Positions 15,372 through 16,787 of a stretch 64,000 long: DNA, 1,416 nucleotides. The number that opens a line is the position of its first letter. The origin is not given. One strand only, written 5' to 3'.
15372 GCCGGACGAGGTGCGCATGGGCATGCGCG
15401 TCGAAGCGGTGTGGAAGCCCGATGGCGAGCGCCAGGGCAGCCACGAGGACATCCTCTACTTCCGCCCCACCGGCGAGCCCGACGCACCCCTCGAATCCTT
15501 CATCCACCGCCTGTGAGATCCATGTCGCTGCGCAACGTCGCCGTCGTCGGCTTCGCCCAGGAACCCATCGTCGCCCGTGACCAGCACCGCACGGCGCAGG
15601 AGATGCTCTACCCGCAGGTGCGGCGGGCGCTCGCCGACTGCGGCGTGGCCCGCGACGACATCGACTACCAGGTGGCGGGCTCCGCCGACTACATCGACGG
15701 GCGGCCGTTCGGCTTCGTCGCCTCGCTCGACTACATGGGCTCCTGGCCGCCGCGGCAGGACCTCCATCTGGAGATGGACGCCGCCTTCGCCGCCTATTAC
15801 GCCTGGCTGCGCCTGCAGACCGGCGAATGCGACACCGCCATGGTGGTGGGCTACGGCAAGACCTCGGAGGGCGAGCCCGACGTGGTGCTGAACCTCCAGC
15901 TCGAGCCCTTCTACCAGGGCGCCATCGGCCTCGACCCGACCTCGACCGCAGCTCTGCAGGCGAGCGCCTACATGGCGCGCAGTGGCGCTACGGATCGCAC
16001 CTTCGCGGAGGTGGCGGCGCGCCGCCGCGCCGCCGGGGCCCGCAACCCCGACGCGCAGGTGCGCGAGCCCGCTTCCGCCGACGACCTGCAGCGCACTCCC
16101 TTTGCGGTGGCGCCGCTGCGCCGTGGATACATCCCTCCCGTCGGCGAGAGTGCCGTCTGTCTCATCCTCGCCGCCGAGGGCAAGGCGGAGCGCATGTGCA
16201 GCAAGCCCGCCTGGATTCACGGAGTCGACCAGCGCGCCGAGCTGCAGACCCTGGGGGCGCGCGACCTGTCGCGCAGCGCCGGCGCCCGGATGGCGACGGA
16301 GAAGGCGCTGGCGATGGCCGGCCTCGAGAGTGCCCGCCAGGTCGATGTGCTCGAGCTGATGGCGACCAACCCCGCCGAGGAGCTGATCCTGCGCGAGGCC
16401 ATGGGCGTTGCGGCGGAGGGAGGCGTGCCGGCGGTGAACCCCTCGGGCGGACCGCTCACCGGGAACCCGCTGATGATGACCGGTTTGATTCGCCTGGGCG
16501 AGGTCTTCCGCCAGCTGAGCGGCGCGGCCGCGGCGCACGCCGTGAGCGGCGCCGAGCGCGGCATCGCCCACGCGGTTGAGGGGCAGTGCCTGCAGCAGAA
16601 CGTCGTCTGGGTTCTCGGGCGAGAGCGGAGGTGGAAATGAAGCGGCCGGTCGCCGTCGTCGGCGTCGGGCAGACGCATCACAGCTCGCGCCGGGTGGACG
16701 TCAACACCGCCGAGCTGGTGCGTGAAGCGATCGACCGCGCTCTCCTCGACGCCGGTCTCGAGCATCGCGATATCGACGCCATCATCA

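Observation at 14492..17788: Duplicated DUF35 + non-catalytic thiolase-like pairs: a candidate retro-aldolase (Ltp2-type) system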

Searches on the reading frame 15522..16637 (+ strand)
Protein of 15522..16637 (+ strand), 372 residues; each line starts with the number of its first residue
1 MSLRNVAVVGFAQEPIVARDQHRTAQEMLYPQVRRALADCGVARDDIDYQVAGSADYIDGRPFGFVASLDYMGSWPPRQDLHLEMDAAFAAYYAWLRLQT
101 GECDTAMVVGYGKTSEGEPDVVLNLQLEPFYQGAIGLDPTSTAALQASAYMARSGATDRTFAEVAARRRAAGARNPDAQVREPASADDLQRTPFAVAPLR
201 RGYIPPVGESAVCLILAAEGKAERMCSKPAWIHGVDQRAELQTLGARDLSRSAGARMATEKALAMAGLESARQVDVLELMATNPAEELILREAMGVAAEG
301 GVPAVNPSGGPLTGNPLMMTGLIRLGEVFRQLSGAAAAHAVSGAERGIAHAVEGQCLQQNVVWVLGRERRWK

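Call 7: search_protein_families(library=pfam, proteins=[window:15522-16637:+], max_evalue=0.01)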
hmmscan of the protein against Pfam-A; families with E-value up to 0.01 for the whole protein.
window:15522-16637:+ (372 aa): 1 family
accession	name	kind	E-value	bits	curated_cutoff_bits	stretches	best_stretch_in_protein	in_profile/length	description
PF22691.2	Thiolase_C_1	-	6.6e-11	42.6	28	1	246-367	12-144/144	Thiolase C-terminal domain-like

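Call 8: search_protein_families(library=ncbifam, proteins=[window:15522-16637:+], max_evalue=0.01)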
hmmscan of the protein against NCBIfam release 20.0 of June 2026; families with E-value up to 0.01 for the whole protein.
window:15522-16637:+ (372 aa): 19 families
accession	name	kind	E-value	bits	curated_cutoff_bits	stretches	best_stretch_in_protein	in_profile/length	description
NF005924.0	PRK07937.1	subfamily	7e-101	338.2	419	1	3-366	2-350/353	lipid-transfer protein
NF006180.0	PRK08313.1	subfamily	4.1e-45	154.3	514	1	2-370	2-387/389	thiolase domain-containing protein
NF004720.0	PRK06064.1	subfamily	7.8e-34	117.1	420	1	4-367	2-387/389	thiolase domain-containing protein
NF004722.0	PRK06066.1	equivalog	2.7e-33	115.5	516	1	4-365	4-383/385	thiolase domain-containing protein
NF004721.0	PRK06065.1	equivalog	1.9e-29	102.7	455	1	4-365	10-391/393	thiolase domain-containing protein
NF004811.0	PRK06158.1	subfamily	8.4e-28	97.4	421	1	5-368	9-381/384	acetyl-CoA acetyltransferase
NF009228.0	PRK12578.1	subfamily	5.8e-22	77.9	485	1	4-334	3-354/387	thiolase domain-containing protein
NF005704.0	PRK07516.1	subfamily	8.9e-22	77.6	412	1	5-358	3-379/389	thiolase domain-containing protein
NF006102.0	PRK08256.1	subfamily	7.8e-20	71.3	436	1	92-352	90-379/394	lipid-transfer protein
NF053570.1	AcCoTHIOL_METTL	equivalog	1.7e-19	70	600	1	133-369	135-385/385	acetyl-CoA acetyltransferase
NF004715.0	PRK06059.1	equivalog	5.8e-17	61.7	424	1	4-226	4-230/399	lipid-transfer protein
NF004810.0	PRK06157.1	equivalog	6.4e-16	58.5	403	1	5-365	8-395/400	acetyl-CoA acetyltransferase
NF004982.0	PRK06365.1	equivalog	7.6e-14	51.6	695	1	4-240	16-258/430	thiolase domain-containing protein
NF006010.0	PRK08142.1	subfamily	4e-11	42.3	462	1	1-270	1-272/388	thiolase domain-containing protein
NF005892.0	PRK07855.1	subfamily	5.4e-11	42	469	1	131-242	139-252/390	lipid-transfer protein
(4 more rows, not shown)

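Call 12: search_solved_structures(query=window:15522-16637:+, max_evalue=0.001, show_alignments=2)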
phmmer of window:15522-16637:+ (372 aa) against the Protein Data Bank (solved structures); distinct sequences matched with E-value up to 0.001: 12.
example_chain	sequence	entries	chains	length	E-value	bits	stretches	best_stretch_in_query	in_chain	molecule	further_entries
4yzo_A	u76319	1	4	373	4.1e-15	59.1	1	90-355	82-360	Putative acyl-CoA acyltransferase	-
7yvy_A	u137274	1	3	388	3.2e-12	49.6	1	4-354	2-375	Acetyl-CoA acetyltransferase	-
6hsj_A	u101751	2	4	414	1.9e-10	43.8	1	149-352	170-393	SCP2-thiolase (type-1)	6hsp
6hrv_A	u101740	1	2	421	2.1e-10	43.7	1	149-352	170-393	SCP2-thiolase (type-1)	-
6esq_A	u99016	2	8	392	1.2e-08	37.9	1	3-332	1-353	acetoacetyl-CoA thiolase | Acetyl-CoA acetyltransferase thiolase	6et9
4u4e_A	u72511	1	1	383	3e-08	36.6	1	7-301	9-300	Thiolase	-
7pxp_C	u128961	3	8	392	3.6e-07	33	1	136-344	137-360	Benzoylsuccinyl-CoA thiolase subunit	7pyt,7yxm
9skm_I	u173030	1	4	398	7.7e-06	28.6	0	1-362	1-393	2,4-diacetylphloroglucinol biosynthesis protein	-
9skh_I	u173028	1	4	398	9.1e-06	28.4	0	1-362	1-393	2,4-diacetylphloroglucinol biosynthesis protein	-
5m3k_C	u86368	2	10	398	2.4e-05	27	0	3-362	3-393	2,4-diacetylphloroglucinol biosynthesis protein PhlC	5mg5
4bi9_A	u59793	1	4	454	6.5e-05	25.6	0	199-337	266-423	3-KETOACYL-COA THIOLASE, PUTATIVE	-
4bia_A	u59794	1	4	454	7.8e-05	25.3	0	199-337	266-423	3-KETOACYL-COA THIOLASE, PUTATIVE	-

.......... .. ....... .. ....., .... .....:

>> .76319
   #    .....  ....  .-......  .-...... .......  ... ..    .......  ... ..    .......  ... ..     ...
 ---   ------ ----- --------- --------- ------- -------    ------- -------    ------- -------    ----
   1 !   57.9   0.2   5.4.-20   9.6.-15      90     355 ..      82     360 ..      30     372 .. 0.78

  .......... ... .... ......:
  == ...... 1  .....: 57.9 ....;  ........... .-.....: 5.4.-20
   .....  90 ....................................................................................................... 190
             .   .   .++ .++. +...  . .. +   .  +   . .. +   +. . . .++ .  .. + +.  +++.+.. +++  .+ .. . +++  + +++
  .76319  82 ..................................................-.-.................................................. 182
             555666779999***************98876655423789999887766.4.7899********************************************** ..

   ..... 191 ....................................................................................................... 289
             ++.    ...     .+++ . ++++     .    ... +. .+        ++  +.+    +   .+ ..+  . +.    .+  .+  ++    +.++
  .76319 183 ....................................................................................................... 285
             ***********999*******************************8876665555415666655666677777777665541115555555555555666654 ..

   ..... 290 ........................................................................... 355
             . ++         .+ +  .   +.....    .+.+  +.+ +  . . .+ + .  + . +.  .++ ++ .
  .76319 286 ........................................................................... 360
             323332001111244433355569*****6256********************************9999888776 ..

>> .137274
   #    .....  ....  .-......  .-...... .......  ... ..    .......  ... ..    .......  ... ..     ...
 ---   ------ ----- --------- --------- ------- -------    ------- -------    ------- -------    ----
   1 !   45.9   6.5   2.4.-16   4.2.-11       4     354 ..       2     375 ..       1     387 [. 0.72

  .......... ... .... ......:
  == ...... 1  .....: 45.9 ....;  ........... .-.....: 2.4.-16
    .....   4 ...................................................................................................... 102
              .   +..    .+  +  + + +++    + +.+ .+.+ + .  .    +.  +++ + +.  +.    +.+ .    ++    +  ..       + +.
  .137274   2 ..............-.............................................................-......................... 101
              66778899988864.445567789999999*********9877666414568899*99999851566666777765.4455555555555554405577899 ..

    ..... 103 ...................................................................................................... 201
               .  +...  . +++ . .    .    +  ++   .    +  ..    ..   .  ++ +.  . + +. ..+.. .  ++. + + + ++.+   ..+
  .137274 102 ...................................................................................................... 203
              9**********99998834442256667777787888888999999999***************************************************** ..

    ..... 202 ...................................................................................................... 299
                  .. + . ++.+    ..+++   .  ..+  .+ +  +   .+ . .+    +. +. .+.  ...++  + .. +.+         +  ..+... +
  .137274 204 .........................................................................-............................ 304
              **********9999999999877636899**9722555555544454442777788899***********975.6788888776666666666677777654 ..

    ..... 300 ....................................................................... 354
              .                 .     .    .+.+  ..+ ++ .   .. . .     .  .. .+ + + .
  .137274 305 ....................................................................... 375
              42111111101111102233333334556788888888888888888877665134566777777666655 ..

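Call 29: search_protein_representatives(protein=window:15522-16637:+)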
Query: 372 residues. Proteins with E-value up to 0.001 (for the whole library): 2435; up to 1e-10: 942; up to 1e-30: 178. The best 150 are listed.
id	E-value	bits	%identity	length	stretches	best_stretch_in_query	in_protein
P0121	1.1e-161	554.4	66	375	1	2-372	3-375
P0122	8.1e-103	360.8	71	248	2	2-135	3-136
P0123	6.3e-98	344.7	62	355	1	26-316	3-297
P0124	1.9e-95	336.6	75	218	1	2-211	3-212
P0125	3.1e-88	312.9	69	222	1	151-371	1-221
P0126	2.8e-86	306.4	45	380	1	4-365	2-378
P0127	7.2e-82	291.9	45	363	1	3-365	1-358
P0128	1.3e-80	287.8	45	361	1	4-368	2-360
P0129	6.2e-79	282.2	45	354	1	5-365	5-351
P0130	1.8e-77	277.4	46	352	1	3-365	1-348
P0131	2.6e-75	270.3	44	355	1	4-365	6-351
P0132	1.3e-71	258.1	63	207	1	98-300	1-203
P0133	1.5e-66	241.5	73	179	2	147-279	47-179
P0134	5.9e-65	236.3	59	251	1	43-242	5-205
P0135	2.1e-59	218.0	62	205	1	85-273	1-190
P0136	2.4e-59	217.8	39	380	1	3-366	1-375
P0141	7.6e-57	209.6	41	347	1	4-365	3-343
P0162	1.9e-47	178.7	39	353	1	4-365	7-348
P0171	2.8e-45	171.5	40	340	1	4-365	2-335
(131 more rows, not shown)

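Call 30: list_cluster_members(proteins=[P0126, P0127, P0128, P0129, P0130, P0131, P0136, P0141, P0162, P0171])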
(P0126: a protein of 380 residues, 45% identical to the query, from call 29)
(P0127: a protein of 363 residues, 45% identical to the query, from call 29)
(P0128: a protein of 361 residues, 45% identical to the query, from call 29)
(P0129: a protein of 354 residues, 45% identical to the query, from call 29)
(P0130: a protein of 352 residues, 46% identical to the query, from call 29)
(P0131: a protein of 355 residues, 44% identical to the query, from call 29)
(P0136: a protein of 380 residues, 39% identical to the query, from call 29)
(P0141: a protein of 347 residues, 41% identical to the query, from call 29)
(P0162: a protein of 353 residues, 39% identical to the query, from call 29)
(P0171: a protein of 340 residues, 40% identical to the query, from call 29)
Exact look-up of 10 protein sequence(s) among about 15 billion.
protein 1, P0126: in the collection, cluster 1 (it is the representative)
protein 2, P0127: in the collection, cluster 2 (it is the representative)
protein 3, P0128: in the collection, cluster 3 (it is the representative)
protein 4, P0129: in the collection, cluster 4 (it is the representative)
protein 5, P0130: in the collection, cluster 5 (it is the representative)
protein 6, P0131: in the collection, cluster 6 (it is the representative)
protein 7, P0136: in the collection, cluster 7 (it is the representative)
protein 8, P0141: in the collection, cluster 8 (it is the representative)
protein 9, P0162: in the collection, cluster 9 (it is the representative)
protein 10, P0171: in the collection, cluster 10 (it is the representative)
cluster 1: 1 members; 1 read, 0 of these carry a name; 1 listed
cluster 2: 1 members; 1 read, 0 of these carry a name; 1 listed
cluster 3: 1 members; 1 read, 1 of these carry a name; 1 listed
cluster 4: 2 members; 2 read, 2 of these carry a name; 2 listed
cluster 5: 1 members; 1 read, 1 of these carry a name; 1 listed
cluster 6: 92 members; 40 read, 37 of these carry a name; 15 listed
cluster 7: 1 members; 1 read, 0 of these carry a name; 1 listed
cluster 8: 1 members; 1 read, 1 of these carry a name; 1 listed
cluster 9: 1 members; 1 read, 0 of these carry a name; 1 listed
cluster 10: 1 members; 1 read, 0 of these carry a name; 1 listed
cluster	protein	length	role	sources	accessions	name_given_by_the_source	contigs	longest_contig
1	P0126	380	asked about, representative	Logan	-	-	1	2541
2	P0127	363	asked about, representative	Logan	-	-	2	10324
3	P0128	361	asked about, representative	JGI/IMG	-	acetyl-CoA acetyltransferase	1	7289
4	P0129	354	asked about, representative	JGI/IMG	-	acetyl-CoA acetyltransferase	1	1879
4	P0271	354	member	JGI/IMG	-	acetyl-CoA acetyltransferase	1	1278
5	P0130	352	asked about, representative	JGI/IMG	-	acetyl-CoA acetyltransferase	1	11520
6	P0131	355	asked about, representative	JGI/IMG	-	acetyl-CoA acetyltransferase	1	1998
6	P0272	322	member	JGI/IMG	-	acetyl-CoA acetyltransferase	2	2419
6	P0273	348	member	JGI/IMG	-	acetyl-CoA acetyltransferase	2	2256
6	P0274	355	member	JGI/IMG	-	acetyl-CoA acetyltransferase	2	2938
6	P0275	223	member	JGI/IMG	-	acetyl-CoA acetyltransferase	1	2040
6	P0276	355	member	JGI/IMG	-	acetyl-CoA acetyltransferase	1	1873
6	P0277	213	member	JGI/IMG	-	acetyl-CoA acetyltransferase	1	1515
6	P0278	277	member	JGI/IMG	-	acetyl-CoA acetyltransferase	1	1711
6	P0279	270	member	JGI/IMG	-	acetyl-CoA acetyltransferase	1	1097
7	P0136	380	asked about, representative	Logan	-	-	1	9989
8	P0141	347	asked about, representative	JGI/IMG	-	acetyl-CoA acetyltransferase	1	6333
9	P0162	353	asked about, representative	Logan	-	-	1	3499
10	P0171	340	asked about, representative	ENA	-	-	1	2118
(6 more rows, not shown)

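Call 34: find_related_loci(query=A2, collection=genome_contigs, flank=6000)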
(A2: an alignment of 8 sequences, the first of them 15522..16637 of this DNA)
Query A2 (372 aa) in genome_contigs; peptide patterns used: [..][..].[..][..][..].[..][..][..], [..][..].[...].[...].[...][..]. (x = any residue, [..] = any of these).
599 stretches matched a pattern (row limit reached: there are more); 594 encode a relative of the query (tblastn E <= 1e-3); the best 80 are kept; 80 distinct loci.
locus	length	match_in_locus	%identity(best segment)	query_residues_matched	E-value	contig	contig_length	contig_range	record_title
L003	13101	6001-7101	75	3-368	0e+0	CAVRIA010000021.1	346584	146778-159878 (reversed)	MAG: uncultured bacterium isolate MFD05684.bin.1.163 genome assembly, contig: contig_81828, whole genome shotgun sequenc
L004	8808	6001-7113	73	3-372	7e-168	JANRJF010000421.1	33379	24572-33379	MAG: Deltaproteobacteria bacterium isolate bins.329 k141_4984839, whole genome shotgun sequence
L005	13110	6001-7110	71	2-371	3e-165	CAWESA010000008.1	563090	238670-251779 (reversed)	MAG: uncultured delta proteobacterium isolate MFD04944.bin.1.34 genome assembly, contig: contig_48557, whole genome shot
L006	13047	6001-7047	45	2-365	2e-93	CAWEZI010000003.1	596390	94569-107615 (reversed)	MAG: uncultured Acidimicrobiaceae bacterium isolate MFD06092.bin.1.148 genome assembly, contig: contig_51435, whole geno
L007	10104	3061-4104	46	3-365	2e-92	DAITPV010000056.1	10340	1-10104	MAG TPA_asm: Actinomycetota bacterium isolate CTOTU39255 NODE_906_length_10340_cov_5.795819, whole genome shotgun sequen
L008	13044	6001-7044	45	3-365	2e-92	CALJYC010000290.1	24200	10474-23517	MAG: uncultured bacterium isolate N3_Bin_MAXBIN__017_sub_1 genome assembly, contig: c_000003931990, whole genome shotgun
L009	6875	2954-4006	44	3-368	7e-91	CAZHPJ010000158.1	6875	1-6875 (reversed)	MAG TPA_asm: uncultured Sandaracinaceae bacterium isolate SRP128015_co2_29 genome assembly, contig: NODE_10055_length_68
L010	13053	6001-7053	43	3-368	2e-90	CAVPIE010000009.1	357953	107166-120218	MAG: uncultured delta proteobacterium isolate MFD09964.bin.1.42 genome assembly, contig: contig_35551, whole genome shot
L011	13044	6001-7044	45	3-365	8e-90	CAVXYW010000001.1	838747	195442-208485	MAG: uncultured Actinomycetes bacterium isolate MFD04212.bin.2.12 genome assembly, contig: contig_1248, whole genome sho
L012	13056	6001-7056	44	2-368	3e-88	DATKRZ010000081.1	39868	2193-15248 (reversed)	MAG TPA_asm: Acidimicrobiales bacterium isolate SMAG_U14041 k141_1442292, whole genome shotgun sequence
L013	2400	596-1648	45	4-365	3e-91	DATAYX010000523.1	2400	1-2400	MAG TPA_asm: Acidimicrobiales bacterium isolate SMAG_U5690 k141_2723836, whole genome shotgun sequence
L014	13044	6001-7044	46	3-365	7e-88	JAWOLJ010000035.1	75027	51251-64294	MAG: Myxococcota bacterium isolate bin_241 c_000032316397, whole genome shotgun sequence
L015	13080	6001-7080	46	2-368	1e-87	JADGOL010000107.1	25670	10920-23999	MAG: Acidimicrobiales bacterium isolate Chersky_840 k127_4481624, whole genome shotgun sequence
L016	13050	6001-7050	45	4-368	2e-87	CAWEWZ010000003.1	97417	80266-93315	MAG: uncultured Acidimicrobiaceae bacterium isolate MFD05502.bin.2.144 genome assembly, contig: contig_25033, whole geno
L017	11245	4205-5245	45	4-365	3e-87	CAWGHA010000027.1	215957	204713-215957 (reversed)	MAG: uncultured Acidimicrobiaceae bacterium isolate MFD01716.bin.2.94 genome assembly, contig: contig_53678, whole genom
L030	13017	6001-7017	45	4-365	2e-85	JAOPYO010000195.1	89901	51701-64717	MAG: Actinomycetes bacterium isolate RYN_229 scaffold_184381, whole genome shotgun sequence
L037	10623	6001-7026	44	3-368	9e-85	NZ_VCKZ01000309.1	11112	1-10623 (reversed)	Actinomadura geliboluensis strain A8036 NODE_321_length_11112_cov_7.00737, whole genome shotgun sequence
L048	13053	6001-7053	41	5-371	1e-83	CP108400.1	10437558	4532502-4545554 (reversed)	Streptomycetaceae bacterium NBC_01309 chromosome, complete genome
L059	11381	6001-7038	42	3-365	2e-82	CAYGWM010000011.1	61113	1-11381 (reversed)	MAG TPA_asm: uncultured Spirochaetales bacterium isolate ERP119294_co1_322 genome assembly, contig: NODE_480_length_6111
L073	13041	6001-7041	41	4-365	1e-80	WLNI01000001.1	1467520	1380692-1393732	MAG: Actinomycetota bacterium isolate UFOp-RH-23may17-1228 RH-23may17-1228-c1, whole genome shotgun sequence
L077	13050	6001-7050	43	1-365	7e-80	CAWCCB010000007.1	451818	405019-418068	MAG: uncultured Microthrixaceae bacterium isolate MFD05502.bin.3.230 genome assembly, contig: contig_30608, whole genome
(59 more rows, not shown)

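Call 37: search_dna_similar(query=window:15522-16637:+, collection=plasmids, mode=protein, max_rows=25, max_evalue=1e-20)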
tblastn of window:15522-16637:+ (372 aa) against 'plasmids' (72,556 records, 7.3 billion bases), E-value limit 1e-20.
Records with a match: 11; places in all: 12; records where one place covers at least 80% of the query: 11.
Best place of each record, by identity: <60% 11.
By first word of the organism name: Streptomyces 5; Cupriavidus 2; Nonomuraea 1; Tsukamurella 1; Nocardia 1; Simplicispira 1.
By predicted mobility (MOB-suite, as given by PLSDB): non-mobilizable 10; conjugative 1.
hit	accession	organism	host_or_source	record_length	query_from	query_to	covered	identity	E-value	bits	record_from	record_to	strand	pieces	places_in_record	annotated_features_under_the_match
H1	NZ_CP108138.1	Streptomyces sp. NBC_00184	-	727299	3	365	98%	42.4%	8e-65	230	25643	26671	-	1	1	thiolase domain-containing protein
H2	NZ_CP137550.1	Streptomyces sp. N50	Selaginella tamariscina,cell ...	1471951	4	365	97%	41.7%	2e-62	223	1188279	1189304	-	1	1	record has no annotation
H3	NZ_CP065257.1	Streptomyces clavuligerus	cell culture,lab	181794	4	365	97%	41.2%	9e-59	212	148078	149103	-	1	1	thiolase domain-containing protein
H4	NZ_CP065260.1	Streptomyces clavuligerus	cell culture,lab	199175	4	365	97%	41.2%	9e-59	212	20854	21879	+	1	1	thiolase domain-containing protein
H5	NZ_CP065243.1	Streptomyces clavuligerus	cell culture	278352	4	365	97%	41.2%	9e-59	212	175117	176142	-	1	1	thiolase domain-containing protein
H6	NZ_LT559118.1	Nonomuraea gerenzanensis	-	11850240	3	365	98%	40.5%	1e-61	221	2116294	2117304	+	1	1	none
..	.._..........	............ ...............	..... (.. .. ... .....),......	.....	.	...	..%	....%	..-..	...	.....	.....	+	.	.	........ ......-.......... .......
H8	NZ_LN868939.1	Nocardia farcinica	not known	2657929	5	368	98%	34.7%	6e-52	192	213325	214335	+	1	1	none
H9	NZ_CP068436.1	Cupriavidus necator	heavy metal containmented soil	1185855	1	366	98%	30.9%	2e-27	121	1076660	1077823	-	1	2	none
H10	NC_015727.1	Cupriavidus necator N-1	soil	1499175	1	366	98%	29.7%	3e-26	117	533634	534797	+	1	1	record has no annotation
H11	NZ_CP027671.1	Simplicispira suum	cell culture,Dust collector of pigpen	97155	5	365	97%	27.0%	5e-22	105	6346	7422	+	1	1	thiolase family protein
